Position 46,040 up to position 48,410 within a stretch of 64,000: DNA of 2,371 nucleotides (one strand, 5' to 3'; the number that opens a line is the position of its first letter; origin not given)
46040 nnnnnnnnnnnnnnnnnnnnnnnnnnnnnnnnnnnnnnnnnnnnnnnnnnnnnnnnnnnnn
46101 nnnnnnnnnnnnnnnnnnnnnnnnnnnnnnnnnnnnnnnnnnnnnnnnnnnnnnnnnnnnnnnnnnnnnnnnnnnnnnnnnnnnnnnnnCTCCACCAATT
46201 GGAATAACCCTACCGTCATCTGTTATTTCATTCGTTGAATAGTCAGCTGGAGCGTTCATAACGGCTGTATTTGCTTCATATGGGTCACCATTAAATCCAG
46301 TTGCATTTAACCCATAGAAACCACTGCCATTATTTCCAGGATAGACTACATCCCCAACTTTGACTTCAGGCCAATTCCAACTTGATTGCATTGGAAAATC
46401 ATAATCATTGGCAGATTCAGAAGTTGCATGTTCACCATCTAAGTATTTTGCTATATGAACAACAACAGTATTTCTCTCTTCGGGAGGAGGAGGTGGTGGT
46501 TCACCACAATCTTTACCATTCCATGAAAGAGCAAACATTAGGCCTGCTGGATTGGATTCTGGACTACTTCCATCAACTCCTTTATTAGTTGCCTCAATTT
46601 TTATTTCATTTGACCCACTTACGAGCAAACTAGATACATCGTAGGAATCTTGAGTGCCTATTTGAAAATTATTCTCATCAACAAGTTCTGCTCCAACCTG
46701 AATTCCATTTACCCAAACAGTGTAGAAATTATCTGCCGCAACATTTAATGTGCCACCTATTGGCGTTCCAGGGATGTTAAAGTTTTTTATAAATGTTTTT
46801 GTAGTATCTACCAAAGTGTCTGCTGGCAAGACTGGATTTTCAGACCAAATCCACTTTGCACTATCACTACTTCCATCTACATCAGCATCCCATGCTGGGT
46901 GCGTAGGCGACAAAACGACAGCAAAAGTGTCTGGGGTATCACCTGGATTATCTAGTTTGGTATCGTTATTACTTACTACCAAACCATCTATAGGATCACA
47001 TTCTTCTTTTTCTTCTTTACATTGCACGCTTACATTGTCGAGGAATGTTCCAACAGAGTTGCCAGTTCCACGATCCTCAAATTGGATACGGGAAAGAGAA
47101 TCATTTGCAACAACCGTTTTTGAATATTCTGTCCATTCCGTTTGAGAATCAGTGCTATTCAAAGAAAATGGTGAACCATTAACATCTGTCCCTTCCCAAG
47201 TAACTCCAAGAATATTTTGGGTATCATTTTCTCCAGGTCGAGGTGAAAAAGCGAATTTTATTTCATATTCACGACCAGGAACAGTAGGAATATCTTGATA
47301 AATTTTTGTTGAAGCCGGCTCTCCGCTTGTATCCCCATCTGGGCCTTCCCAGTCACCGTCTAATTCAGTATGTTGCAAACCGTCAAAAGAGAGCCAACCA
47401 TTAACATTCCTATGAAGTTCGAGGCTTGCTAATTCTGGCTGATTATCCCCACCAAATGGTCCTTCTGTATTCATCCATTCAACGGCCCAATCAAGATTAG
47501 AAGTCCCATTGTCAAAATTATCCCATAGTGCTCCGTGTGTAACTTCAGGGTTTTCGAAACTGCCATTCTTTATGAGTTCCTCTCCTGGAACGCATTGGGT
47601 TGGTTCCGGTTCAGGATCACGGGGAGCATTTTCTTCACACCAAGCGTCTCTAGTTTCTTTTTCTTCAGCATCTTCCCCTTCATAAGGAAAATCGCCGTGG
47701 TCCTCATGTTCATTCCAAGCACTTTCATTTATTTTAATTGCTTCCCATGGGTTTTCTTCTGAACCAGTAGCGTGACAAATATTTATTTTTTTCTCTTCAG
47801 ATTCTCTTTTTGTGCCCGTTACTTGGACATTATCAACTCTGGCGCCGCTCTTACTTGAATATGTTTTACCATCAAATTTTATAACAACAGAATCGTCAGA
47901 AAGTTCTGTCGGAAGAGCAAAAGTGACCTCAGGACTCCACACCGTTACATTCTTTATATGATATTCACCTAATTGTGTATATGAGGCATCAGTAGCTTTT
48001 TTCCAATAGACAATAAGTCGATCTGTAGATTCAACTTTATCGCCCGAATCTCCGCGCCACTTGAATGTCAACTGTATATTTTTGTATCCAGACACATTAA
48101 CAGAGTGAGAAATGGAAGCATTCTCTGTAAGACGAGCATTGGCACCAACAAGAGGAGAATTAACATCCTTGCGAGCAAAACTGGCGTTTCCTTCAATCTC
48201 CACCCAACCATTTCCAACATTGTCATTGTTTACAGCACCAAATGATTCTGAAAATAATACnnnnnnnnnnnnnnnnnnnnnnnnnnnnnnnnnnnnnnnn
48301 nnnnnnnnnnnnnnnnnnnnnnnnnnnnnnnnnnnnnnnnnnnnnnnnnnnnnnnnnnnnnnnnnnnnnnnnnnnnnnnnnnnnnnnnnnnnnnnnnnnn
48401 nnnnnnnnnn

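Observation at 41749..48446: Sortase locus: two CAP-domain proteins, a sortase and a 1439-aa surface protein with a non-canonical LPxxG-like sorting signal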

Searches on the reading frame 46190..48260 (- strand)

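Call 67: predict_structure(alignment_id=A3)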
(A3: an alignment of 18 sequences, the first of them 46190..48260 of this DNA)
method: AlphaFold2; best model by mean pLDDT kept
length: 690 residues; sequences in the alignment: 18
mean_pLDDT: 74.4   pTM: 0.38
mean pLDDT of the five models: 74.4, 74.0, 71.9, 70.8, 70.3
residues with pLDDT >= 90: 114; 70-90: 335; 50-70: 160; < 50: 81
segments of 3 or more residues with pLDDT < 50: 8-16, 28-38, 153-158, 184-199, 214-220, 306-313, 462-465, 587-595, 688-690
pLDDT, mean of each block of 10 residues (from residue 1): 56 48 53 48 79 82 86 65 88 88 71 79 85 78 82 51 56 58 46 44 58 44 78 91 79 80 68 71 88 92 54 65 82 94 86 92 89 91 82 87 85 75 83 77 70 62 63 65 76 87 87 89 72 62 89 90 73 86 62 55 86 89 86 64 81 78 80 83 58
secondary structure, 60 per line:
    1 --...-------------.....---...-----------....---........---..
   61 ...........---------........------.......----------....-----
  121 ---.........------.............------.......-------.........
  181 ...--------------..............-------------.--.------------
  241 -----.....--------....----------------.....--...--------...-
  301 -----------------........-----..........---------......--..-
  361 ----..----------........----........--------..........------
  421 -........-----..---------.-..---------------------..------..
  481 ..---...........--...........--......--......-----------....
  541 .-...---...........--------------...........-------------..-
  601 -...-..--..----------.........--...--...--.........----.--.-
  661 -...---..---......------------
elements in order (helices of 4 or more, strands of 3 or more residues): E3-5 E19-23 E27-29 E41-44 E48-55 E59-71 E81-88 E95-101 E112-115 E124-132 E139-151 E158-164 E172-178 H179-183 H198-211 E246-250 E259-262 E279-283 E297-299 E318-325 E331-340 E350-355 E377-384 E389-396 E405-414 E422-429 H479-482 E486-496 E499-509 E512-517 E520-525 E537-541 E549-559 E574-584 E602-604 E622-630 E633-635 E638-640 E643-651 E662-664 E673-678

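Call 69: fold_search(model_id=the predicted structure, library=pdb)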
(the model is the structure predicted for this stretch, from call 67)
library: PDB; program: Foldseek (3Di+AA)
matches with E <= 10: 1845; with E <= 0.001: 282
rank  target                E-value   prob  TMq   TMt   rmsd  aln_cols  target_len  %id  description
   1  5b4x_C                6.8e-13  1.00  0.23  0.23  31.2       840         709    8  Crystal structure of the ApoER2 ectodomain in complex with the Reelin R56 fragment (released 2017-04-26)
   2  5b4x_A                1.5e-12  1.00  0.23  0.22  31.8       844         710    8  Crystal structure of the ApoER2 ectodomain in complex with the Reelin R56 fragment (released 2017-04-26)
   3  3a7q_A                5.0e-12  1.00  0.22  0.22  32.3       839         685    9  Structural basis for specific recognition of reelin by its receptors (released 2010-03-23)
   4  6a48                  1.4e-11  1.00  0.19  0.20  30.7       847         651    9  Crystal structure of reelin N-terminal region (released 2019-06-19)
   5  4w8j                  1.8e-11  1.00  0.14  0.10  23.6       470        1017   13  Structure of the full-length insecticidal protein Cry1Ac reveals intriguing details of toxin packaging into in vivo form (released 2014-09-17)
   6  2e26_A                2.1e-11  1.00  0.23  0.23  31.4       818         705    9  Crystal structure of two repeat fragment of reelin (released 2007-05-22)
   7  8w7n                  7.8e-11  1.00  0.14  0.10  30.1       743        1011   10  Crystal structure of the in-cell Cry1Aa purified from Bacillus thuringiensis (released 2024-03-06)
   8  9qxq                  1.1e-10  1.00  0.14  0.10  24.2       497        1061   13  native structure of full-length pesticidal protein Cry1Ca18 at pH9, from crystals formed in vivo (released 2026-02-11)
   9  9h99                  1.4e-10  1.00  0.14  0.10  23.2       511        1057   13  Native structure of the full-length pesticidal protein Cry1Ca18 at pH7, from crystals formed in vivo (released 2025-11-12)
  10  8a1a_A                2.4e-10  1.00  0.15  0.09  23.3       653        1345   11  Structure of a leucinostatin derivative determined by host lattice display : L1F11V1 construct (released 2022-12-07)
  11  6qev_B                3.1e-10  1.00  0.18  0.10  17.5       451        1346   11  EngBF DARPin Fusion 4b B6 (released 2019-11-06)
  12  8a19_A                3.6e-10  1.00  0.15  0.09  23.2       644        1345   11  Structure of a leucinostatin derivative determined by host lattice display : L1E4V1 construct (released 2022-12-07)
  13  6qfk_A                7.5e-10  1.00  0.15  0.09  23.3       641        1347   13  EngBF DARPin Fusion 4b G10 (released 2019-11-06)
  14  4xup_A                8.4e-10  1.00  0.18  0.34  17.6       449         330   12  Structure of the N-terminal CBM22-1-CBM22-2 tandem domain from Paenibacillus barcinonensis Xyn10C (released 2015-06-03)
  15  6qep                  1.1e-09  1.00  0.14  0.09  23.2       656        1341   12  EngBF DARPin Fusion 4b H14 (released 2019-11-06)
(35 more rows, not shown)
